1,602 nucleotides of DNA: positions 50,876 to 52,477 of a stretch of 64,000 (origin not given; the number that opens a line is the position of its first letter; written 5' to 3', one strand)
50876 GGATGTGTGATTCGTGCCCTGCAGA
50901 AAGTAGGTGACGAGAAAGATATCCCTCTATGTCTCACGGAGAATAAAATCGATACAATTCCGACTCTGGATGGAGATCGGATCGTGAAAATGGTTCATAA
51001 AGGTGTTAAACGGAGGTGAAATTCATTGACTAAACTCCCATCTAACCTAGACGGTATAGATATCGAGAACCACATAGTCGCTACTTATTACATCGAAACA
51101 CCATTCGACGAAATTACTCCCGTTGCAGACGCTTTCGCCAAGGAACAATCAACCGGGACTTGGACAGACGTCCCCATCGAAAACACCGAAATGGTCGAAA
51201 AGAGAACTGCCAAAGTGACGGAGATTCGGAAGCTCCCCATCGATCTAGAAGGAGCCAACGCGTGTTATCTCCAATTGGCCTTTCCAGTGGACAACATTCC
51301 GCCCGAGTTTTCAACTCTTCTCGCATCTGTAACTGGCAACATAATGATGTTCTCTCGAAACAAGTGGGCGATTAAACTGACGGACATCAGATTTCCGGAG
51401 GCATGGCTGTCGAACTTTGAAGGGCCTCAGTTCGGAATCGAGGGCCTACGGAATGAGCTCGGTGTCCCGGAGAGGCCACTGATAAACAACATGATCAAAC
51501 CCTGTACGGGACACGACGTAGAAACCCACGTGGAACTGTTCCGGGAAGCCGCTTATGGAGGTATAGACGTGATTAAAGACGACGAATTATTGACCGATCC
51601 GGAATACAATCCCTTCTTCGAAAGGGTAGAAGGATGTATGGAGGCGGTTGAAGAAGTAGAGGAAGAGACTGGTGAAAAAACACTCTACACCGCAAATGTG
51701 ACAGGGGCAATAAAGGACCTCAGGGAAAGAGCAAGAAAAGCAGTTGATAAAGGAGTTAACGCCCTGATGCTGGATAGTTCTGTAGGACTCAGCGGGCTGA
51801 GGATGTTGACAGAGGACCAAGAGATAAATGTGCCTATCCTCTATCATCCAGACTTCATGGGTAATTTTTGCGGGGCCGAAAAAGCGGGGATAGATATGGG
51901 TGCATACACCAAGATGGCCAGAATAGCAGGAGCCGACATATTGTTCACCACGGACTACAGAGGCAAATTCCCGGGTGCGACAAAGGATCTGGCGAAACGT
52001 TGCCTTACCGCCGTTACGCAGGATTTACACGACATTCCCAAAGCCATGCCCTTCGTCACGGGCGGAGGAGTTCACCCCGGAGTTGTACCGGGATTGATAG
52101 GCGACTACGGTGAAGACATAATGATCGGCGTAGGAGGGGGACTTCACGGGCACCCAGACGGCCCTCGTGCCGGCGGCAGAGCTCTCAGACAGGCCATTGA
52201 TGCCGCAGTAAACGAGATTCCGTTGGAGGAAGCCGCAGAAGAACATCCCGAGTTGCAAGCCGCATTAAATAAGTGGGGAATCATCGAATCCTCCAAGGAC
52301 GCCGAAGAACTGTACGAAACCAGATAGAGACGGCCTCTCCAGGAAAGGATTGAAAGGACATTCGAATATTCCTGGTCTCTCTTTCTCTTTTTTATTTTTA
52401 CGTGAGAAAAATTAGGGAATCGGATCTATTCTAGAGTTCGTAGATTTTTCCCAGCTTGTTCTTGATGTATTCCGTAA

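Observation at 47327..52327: Operon coupling an FGGY sugar kinase and a ComB-like phosphatase to a RuBisCO-like protein that lacks carboxylase residues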

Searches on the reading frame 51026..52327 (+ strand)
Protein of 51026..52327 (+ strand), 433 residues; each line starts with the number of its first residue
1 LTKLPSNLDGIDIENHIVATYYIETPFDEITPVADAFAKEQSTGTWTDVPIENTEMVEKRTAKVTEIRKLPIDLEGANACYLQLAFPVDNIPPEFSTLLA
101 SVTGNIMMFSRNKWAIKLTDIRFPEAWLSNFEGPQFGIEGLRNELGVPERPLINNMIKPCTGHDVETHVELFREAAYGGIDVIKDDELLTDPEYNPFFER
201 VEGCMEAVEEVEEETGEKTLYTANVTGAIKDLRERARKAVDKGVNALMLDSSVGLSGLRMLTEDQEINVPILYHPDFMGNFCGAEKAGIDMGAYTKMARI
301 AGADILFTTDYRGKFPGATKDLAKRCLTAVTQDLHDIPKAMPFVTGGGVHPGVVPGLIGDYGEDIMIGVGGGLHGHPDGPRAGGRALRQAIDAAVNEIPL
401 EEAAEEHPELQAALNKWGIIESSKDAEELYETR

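Call 3: search_protein_families(library=pfam, proteins=[window:51026-52327:+])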
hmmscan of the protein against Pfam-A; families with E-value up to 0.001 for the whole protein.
window:51026-52327:+ (433 aa): 2 families
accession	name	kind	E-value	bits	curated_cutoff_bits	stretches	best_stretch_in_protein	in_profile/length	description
PF00016.26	RuBisCO_large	-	4.6e-47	161.1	30.1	1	137-417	1-299/299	Ribulose bisphosphate carboxylase large chain, catalytic domain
PF02788.21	RuBisCO_large_N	-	7e-15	55.7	20.7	1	14-126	11-119/120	Ribulose bisphosphate carboxylase large chain, N-terminal domain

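Call 4: search_protein_families(library=ncbifam, proteins=[window:51026-52327:+])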
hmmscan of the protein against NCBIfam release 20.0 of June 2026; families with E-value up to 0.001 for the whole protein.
window:51026-52327:+ (433 aa): 6 families
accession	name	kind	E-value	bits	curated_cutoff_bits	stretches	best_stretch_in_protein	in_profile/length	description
NF007095.0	PRK09549.1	equivalog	5.1e-100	334.8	409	1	15-421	2-405/407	2,3-diketo-5-methylthiopentyl-1-phosphate enolase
TIGR03326.1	rubisco_III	equivalog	2.4e-92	310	497.45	1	14-417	11-426/426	type III ribulose-bisphosphate carboxylase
NF003252.0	PRK04208.1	subfamily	4.7e-85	285.9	438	1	14-423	26-461/468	ribulose-bisphosphate carboxylase large subunit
TIGR03332.1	salvage_mtnW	equivalog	8.8e-84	281.5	513.6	1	16-418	2-407/407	2,3-diketo-5-methylthiopentyl-1-phosphate enolase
NF042437.1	OxoIsoapPDcar_OiaX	equivalog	7.8e-61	206.1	700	1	17-418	1-412/412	3-oxo-isoapionate-4-phosphate decarboxylase OiaX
NF010002.0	PRK13475.1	equivalog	1.1e-33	116.6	489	1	11-417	18-440/459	ribulose-bisphosphate carboxylase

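Call 5: search_solved_structures(query=window:51026-52327:+, show_alignments=3, max_evalue=1e-10)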
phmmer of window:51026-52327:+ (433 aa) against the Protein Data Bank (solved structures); distinct sequences matched with E-value up to 1e-10: 99 (the best 60 are shown).
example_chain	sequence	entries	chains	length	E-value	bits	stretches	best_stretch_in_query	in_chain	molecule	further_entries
2oek_A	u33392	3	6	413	4.7e-78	266.3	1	17-421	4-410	2,3-diketo-5-methylthiopentyl-1-phosphate enolase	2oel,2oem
2oej_A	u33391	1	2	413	3.8e-77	263.3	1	17-421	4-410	2,3-diketo-5-methylthiopentyl-1-phosphate enolase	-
4nas_A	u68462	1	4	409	1.1e-73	251.9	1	15-418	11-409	Ribulose-bisphosphate carboxylase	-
2zvi_A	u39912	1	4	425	1e-71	245.4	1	16-421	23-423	2,3-diketo-5-methylthiopentyl-1-phosphate enolase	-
8dht_A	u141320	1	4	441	7.2e-69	236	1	16-420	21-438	Ribulose bisphosphate carboxylase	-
2cwx_A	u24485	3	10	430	1.1e-64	222.2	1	15-421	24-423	Ribulose bisphosphate carboxylase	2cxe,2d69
3fk4_A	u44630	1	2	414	2.2e-64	221.2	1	16-418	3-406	RuBisCO-like protein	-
6hun_A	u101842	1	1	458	3.6e-61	210.6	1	25-420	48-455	Ribulose bisphosphate carboxylase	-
1tel_A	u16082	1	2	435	1.1e-60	209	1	9-415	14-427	ribulose bisphosphate carboxylase, large subunit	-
1ykw_A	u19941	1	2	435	1.5e-60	208.6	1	9-415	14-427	RuBisCO-like protein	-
1geh_A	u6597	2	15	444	5.8e-60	206.6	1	18-420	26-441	RIBULOSE-1,5-BISPHOSPHATE CARBOXYLASE/OXYGENASE | Ribulose bisphosphate carboxylase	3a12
3wqp_A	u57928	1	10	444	1.1e-59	205.7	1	18-420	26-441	Ribulose bisphosphate carboxylase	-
3a13_A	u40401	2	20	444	2.5e-59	204.5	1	18-420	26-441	Ribulose bisphosphate carboxylase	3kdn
3kdo_A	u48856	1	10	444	2.7e-59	204.4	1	19-420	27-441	Ribulose bisphosphate carboxylase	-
2qyg_A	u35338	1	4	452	2.8e-53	184.6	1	11-418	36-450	Ribulose bisphosphate carboxylase-like protein 2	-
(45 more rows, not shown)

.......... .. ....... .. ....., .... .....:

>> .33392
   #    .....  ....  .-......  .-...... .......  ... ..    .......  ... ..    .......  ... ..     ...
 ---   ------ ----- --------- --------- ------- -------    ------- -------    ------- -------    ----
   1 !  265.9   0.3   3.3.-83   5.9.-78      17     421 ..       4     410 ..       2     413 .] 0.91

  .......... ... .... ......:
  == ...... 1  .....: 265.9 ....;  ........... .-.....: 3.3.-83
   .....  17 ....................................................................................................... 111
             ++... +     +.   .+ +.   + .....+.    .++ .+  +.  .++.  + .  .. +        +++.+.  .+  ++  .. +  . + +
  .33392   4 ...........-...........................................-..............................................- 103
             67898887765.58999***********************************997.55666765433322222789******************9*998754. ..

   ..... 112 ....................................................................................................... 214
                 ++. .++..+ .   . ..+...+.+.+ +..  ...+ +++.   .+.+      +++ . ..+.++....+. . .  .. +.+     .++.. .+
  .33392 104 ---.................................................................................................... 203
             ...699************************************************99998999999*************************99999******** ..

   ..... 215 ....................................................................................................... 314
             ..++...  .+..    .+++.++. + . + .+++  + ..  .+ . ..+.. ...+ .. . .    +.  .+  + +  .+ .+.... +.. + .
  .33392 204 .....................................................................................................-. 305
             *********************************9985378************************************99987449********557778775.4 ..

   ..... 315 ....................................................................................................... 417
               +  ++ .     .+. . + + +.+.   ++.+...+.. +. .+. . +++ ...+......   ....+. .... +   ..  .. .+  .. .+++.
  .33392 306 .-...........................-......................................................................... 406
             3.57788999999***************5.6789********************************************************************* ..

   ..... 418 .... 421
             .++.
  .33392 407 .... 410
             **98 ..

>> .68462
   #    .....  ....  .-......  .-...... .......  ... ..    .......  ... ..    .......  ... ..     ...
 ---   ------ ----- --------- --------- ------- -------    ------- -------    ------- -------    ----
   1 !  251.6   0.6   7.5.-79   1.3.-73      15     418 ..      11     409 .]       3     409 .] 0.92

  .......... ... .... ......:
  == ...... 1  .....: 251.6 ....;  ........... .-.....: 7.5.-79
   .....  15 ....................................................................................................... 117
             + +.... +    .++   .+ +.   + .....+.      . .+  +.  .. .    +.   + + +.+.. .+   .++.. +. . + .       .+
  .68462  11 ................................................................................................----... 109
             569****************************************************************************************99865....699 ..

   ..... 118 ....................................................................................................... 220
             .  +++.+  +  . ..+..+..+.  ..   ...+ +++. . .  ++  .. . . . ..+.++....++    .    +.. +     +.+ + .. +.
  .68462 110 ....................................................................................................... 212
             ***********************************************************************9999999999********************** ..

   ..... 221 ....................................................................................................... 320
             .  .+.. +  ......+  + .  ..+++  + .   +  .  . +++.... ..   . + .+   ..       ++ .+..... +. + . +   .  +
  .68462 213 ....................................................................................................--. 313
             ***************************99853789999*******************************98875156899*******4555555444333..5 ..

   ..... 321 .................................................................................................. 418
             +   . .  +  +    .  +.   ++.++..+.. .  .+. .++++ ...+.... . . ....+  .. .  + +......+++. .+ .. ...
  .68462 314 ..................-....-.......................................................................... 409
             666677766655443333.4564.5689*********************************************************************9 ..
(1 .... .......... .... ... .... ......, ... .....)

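Call 6: find_homologous_proteins(query=window:51026-52327:+)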
Query window:51026-52327:+ (433 aa): 1702 proteins with E <= 0.001 among 8000 candidates; the best 120 are listed.
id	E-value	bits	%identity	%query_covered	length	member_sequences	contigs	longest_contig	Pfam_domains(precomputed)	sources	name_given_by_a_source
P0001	5.9e-294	993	100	100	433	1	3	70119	PF02788.22,PF00016.27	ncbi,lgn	-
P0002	2.7e-264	895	88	100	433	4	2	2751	PF02788.22,PF00016.27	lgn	-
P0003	1.3e-259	879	87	100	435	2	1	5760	PF02788.22,PF00016.27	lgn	-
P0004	1.4e-203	695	68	100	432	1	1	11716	PF02788.22,PF00016.27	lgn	-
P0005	1.3e-137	477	52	99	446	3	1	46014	PF02788.22,PF00016.27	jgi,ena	-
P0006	1.5e-136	474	52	100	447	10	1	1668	PF02788.22,PF00016.27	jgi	-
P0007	4.0e-132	459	51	98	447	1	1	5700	PF02788.22,PF00016.27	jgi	jgi:2,3-diketo-5-methylthiopentyl-1-phosphate enolase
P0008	3.3e-129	450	50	98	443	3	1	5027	PF02788.22,PF00016.27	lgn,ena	-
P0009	2.0e-127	444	50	97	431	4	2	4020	PF02788.22,PF00016.27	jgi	-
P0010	2.4e-127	444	48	97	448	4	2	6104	PF02788.22,PF00016.27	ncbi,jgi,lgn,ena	ncbi:MAG: RuBisCO large subunit C-terminal-like domain-containing protein [Nitrososphaerota archaeon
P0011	1.1e-125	438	48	98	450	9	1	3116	PF02788.22,PF00016.27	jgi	-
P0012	6.4e-125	436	49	98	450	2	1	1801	PF02788.22,PF00016.27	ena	-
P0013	7.6e-125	435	48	98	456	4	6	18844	PF02788.22,PF00016.27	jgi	jgi:2,3-diketo-5-methylthiopentyl-1-phosphate enolase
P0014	1.3e-120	421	47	98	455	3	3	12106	PF02788.22,PF00016.27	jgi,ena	jgi:2,3-diketo-5-methylthiopentyl-1-phosphate enolase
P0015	1.0e-119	418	44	98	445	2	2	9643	PF02788.22,PF00016.27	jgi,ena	-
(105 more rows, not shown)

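Call 8: find_encoding_contigs(protein=P0001, flank=10000, max_places=3)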
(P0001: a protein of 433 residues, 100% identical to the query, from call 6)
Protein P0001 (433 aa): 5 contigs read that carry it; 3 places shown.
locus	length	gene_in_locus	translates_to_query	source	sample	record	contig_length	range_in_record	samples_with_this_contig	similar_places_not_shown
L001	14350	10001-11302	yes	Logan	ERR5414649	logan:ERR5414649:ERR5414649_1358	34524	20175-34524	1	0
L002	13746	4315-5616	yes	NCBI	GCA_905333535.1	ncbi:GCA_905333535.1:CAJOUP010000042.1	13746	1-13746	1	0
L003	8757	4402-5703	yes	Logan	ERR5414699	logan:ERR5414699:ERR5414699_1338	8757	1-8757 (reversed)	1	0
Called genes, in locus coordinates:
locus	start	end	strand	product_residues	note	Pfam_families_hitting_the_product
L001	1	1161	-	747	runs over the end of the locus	PF00933:Glyco_hydro_3, PF01915:Glyco_hydro_3_C, PF14310:Fn3-like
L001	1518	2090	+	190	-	PF19146:DUF5828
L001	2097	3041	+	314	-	PF01384:PHO4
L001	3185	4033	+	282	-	PF00753:Lactamase_B, PF19583:ODP (weak), PF12706:Lactamase_B_2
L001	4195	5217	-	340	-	PF10974:DUF2804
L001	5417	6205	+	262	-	PF25213:HVO_A0261_N, PF01022:HTH_5, PF12802:MarR_2 (weak), PF12840:HTH_20, PF25212:HVO_A0114 (faint)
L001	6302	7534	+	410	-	PF00056:Ldh_1_N (weak), PF01073:3Beta_HSD (weak), PF03435:Sacchrp_dh_NADP, PF03807:F420_oxidored (weak), PF05368:NmrA, PF13460:NAD_binding_10 (weak), PF16653:Sacchrp_dh_C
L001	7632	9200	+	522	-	PF00370:FGGY_N, PF02782:FGGY_C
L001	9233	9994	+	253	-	PF04029:2-ph_phosp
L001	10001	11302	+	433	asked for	PF02788:RuBisCO_large_N, PF00016:RuBisCO_large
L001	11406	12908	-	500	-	PF02074:Peptidase_M32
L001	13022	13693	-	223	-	PF00578:AhpC-TSA, PF08534:Redoxin, PF10417:1-cysPrx_C (weak)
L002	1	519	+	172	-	?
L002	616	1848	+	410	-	PF00056:Ldh_1_N (weak), PF01073:3Beta_HSD (weak), PF03435:Sacchrp_dh_NADP, PF03807:F420_oxidored (weak), PF05368:NmrA, PF13460:NAD_binding_10 (weak), PF16653:Sacchrp_dh_C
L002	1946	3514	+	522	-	PF00370:FGGY_N, PF02782:FGGY_C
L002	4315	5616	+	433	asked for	PF02788:RuBisCO_large_N, PF00016:RuBisCO_large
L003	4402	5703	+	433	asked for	PF02788:RuBisCO_large_N, PF00016:RuBisCO_large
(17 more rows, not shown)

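Call 9: find_encoding_contigs(protein=P0004, flank=10000, max_places=3)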
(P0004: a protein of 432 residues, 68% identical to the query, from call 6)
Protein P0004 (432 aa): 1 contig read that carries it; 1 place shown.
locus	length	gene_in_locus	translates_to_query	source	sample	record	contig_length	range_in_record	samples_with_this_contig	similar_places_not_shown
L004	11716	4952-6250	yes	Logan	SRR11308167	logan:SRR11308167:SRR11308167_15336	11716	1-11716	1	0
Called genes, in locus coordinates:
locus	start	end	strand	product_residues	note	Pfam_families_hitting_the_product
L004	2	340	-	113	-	?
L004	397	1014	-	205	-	PF05724:TPMT, PF03848:TehB, PF13847:Methyltransf_31, PF08241:Methyltransf_11, PF08242:Methyltransf_12 (weak), PF13649:Methyltransf_25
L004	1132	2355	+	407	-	PF03435:Sacchrp_dh_NADP, PF16653:Sacchrp_dh_C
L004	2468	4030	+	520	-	PF00370:FGGY_N, PF02782:FGGY_C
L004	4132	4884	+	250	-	PF04029:2-ph_phosp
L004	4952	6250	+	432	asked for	PF02788:RuBisCO_large_N, PF00016:RuBisCO_large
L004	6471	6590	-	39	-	-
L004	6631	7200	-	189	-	PF02441:Flavoprotein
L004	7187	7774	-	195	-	PF02525:Flavodoxin_2 (weak), PF03358:FMN_red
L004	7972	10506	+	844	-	PF00072:Response_reg, PF00989:PAS, PF08447:PAS_3, PF08448:PAS_4, PF13426:PAS_9, PF00989:PAS, PF08447:PAS_3, PF08448:PAS_4, +15 more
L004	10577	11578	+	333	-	PF04055:Radical_SAM, PF13353:Fer4_12 (weak)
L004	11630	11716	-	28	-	?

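Call 10: find_encoding_contigs(protein=P0005, flank=10000, max_places=3)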
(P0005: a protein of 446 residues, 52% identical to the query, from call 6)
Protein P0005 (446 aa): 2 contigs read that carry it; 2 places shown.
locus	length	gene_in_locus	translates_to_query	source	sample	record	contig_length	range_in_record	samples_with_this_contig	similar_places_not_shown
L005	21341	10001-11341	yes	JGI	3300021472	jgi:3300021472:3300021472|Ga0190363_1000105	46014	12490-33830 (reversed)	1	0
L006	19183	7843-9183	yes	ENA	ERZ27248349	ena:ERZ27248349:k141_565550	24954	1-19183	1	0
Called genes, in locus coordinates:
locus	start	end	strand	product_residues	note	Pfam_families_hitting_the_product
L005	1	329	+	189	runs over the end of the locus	PF01558:POR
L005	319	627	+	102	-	PF00037:Fer4 (weak), PF12797:Fer4_2 (faint), PF13237:Fer4_10 (weak), PF14697:Fer4_21, PF12838:Fer4_7 (weak), PF13187:Fer4_9 (weak), PF12837:Fer4_6 (weak), PF00037:Fer4, +1 more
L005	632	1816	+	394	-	PF01855:POR_N, PF02780:Transketolase_C, PF17147:PFOR_II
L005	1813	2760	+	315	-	PF02775:TPP_enzyme_C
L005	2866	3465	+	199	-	PF02223:Thymidylate_kin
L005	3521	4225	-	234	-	PF01791:DeoC (weak)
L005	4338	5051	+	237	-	PF01791:DeoC (weak)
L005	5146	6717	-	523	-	PF00370:FGGY_N, PF02782:FGGY_C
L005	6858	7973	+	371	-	PF00005:ABC_tran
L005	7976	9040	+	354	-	PF00005:ABC_tran, PF17912:OB_MalK, PF08402:TOBE_2 (weak)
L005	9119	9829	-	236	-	PF01791:DeoC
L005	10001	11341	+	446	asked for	PF02788:RuBisCO_large_N, PF00016:RuBisCO_large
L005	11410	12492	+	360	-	PF08240:ADH_N, PF00107:ADH_zinc_N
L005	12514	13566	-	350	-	-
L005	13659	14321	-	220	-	PF00702:Hydrolase, PF12710:HAD, PF13419:HAD_2 (faint), PF08282:Hydrolase_3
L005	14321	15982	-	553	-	PF00118:Cpn60_TCP1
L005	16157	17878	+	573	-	PF01547:SBP_bac_1 (weak)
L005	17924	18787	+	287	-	PF00528:BPD_transp_1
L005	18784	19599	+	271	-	PF00528:BPD_transp_1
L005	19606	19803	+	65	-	-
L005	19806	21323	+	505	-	PF00370:FGGY_N, PF02782:FGGY_C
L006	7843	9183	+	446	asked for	PF02788:RuBisCO_large_N, PF00016:RuBisCO_large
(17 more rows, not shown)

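Call 15: find_related_loci(query=A1, collection=genome_contigs, flank=8000)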
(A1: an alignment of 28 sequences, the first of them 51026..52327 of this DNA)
Query A1 (433 aa) in genome_contigs; peptide patterns used: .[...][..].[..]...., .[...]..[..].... (x = any residue, [..] = any of these).
600 stretches matched a pattern (row limit reached: there are more); 588 encode a relative of the query (tblastn E <= 1e-3); the best 80 are kept; 80 distinct loci.
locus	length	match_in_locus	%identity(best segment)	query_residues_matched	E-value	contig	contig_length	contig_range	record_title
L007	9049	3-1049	51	83-430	4e-114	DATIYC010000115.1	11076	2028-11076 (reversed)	MAG TPA_asm: Candidatus Acidiferrales bacterium isolate SMAG_U15265 k141_3710571, whole genome shotgun sequence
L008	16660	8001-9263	48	1-417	6e-110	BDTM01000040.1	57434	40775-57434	Bacterium BMS3Bbin03 DNA, contig: NODE_11, whole genome shotgun sequence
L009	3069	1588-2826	46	9-418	5e-109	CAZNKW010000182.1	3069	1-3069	MAG TPA_asm: uncultured Dehalococcoidia bacterium isolate binchicken_co325_96 genome assembly, contig: NODE_24465_length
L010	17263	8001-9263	46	1-417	3e-105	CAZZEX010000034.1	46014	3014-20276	MAG TPA_asm: uncultured Anaerolineales bacterium isolate SRP214966_co5_324 genome assembly, contig: NODE_412_length_4601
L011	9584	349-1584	47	9-417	1e-102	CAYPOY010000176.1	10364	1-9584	MAG TPA_asm: uncultured Anaerolineales bacterium isolate SRP214966_co5_314 genome assembly, contig: NODE_6335_length_103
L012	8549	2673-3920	44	9-418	7e-102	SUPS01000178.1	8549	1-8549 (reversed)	MAG: Candidatus Helarchaeota ASGARD archaeon Hel_GB_A NODE_10931_length_8549_cov_10.5173, whole genome shotgun sequence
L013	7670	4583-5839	46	3-417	5e-102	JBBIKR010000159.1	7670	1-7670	MAG: Thermoflexales bacterium isolate QH2S170213_bin_190 NODE_9136_length_7670_cov_8.340381, whole genome shotgun sequen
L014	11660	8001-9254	44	4-417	2e-100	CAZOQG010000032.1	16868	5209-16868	MAG TPA_asm: uncultured Dehalococcoidales bacterium isolate SRP178699_co3_448 genome assembly, contig: NODE_1520_length_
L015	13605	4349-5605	44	4-418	1e-100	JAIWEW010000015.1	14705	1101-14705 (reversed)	MAG: bacterium isolate JL_US_03_9 NODE_683_length_14705_cov_0.774127, whole genome shotgun sequence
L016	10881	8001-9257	44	4-418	2e-100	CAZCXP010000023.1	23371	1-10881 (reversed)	MAG TPA_asm: uncultured Dehalococcoidia bacterium isolate binchicken_co89_461 genome assembly, contig: NODE_3586_length_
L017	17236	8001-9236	43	9-417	4e-100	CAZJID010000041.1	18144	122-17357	MAG TPA_asm: uncultured Dehalococcoidales bacterium isolate SRP214966_co4_401 genome assembly, contig: NODE_2654_length_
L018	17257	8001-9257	43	8-423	7e-99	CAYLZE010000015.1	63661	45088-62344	MAG TPA_asm: uncultured archaeon isolate binchicken_co150_570 genome assembly, contig: NODE_848_length_63661_cov_7.51408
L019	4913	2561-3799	45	9-418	6e-99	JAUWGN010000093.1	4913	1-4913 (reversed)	MAG: Dehalococcoidia bacterium isolate CSMAG_2243 CSMAG_2243_k141_2818606_length_4913_cov_7.0000, whole genome shotgun s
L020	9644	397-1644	45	9-418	1e-98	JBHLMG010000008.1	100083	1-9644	MAG: Promethearchaeota archaeon isolate DZ2M.269 DZ2M.269@432, whole genome shotgun sequence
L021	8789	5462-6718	43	4-417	4e-98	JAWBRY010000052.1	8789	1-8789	MAG: Candidatus Bathyarchaeia archaeon isolate JZ-1_201705_bins_87 JZ-1_201705_bins_87_scaffold_52, whole genome shotgun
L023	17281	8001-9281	40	8-430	8e-97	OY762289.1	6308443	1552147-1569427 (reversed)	MAG: Desulfovibrionaceae bacterium isolate 1e2121d5-5174-4668-bae3-9852897706ae genome assembly, chromosome: 1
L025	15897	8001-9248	41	9-419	9e-97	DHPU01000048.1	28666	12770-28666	MAG TPA_asm: Peptococcaceae bacterium UBA5356 UBA5356_contig_6377, whole genome shotgun sequence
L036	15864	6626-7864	42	9-417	8e-94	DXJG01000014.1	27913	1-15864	MAG TPA_asm: Candidatus Baldrarchaeota archaeon isolate MAG_95 contig_17454, whole genome shotgun sequence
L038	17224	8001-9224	41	14-418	3e-93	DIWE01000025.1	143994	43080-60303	MAG TPA_asm: Clostridiales bacterium UBA6114 UBA6114_contig_6639, whole genome shotgun sequence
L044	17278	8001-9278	40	9-431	2e-92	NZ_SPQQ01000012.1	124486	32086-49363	Desulfosporosinus fructosivorans strain 63.6F NODE_12_length_124486_cov_35.282661, whole genome shotgun sequence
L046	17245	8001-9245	42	9-418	3e-91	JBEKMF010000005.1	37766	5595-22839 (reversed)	MAG: Smithellaceae bacterium isolate SPRUCE 388 SPRUCE_388_5, whole genome shotgun sequence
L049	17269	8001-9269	40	2-424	1e-90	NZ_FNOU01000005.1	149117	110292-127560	Eubacterium barkeri strain VPI 5359, whole genome shotgun sequence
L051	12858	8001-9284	42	4-425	1e-90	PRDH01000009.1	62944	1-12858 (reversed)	MAG: Candidatus Thorarchaeota archaeon isolate OWC2 Thor_OWC2_009, whole genome shotgun sequence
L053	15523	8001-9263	41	4-418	9e-90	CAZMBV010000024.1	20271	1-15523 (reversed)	MAG TPA_asm: uncultured archaeon isolate SRP214966_co2_306 genome assembly, contig: NODE_3716_length_20271_cov_7.828106,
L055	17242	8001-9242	40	9-417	7e-88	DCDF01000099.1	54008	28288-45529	MAG TPA_asm: Syntrophaceae bacterium UBA1062 UBA1062_contig_113, whole genome shotgun sequence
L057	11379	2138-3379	40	9-417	4e-88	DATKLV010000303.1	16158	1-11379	MAG TPA_asm: Desulfomonilia bacterium isolate SMAG_U14694 k141_2113616, whole genome shotgun sequence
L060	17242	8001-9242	40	9-417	1e-86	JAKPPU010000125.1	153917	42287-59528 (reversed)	MAG: Deltaproteobacteria bacterium isolate JPNA_maxbin.145 k141_1664656, whole genome shotgun sequence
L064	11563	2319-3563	39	9-421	4e-84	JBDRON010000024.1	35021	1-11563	MAG: Elusimicrobiota bacterium isolate MEGAHIT-group-1.958 k141_12496302, whole genome shotgun sequence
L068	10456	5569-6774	39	14-410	3e-82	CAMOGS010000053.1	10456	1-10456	MAG: uncultured Firmicutes bacterium isolate SRR873609_bin.103_metaWRAP_v1.3_MAG genome assembly, contig: ERZ1756109_322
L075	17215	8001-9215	37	10-418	1e-79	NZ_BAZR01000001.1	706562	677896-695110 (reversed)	Paenibacillus sp. JCM 10914, whole genome shotgun sequence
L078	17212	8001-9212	37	13-418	4e-78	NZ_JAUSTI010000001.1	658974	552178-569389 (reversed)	Paenibacillus tundrae strain DS1314 Ga0466925_01, whole genome shotgun sequence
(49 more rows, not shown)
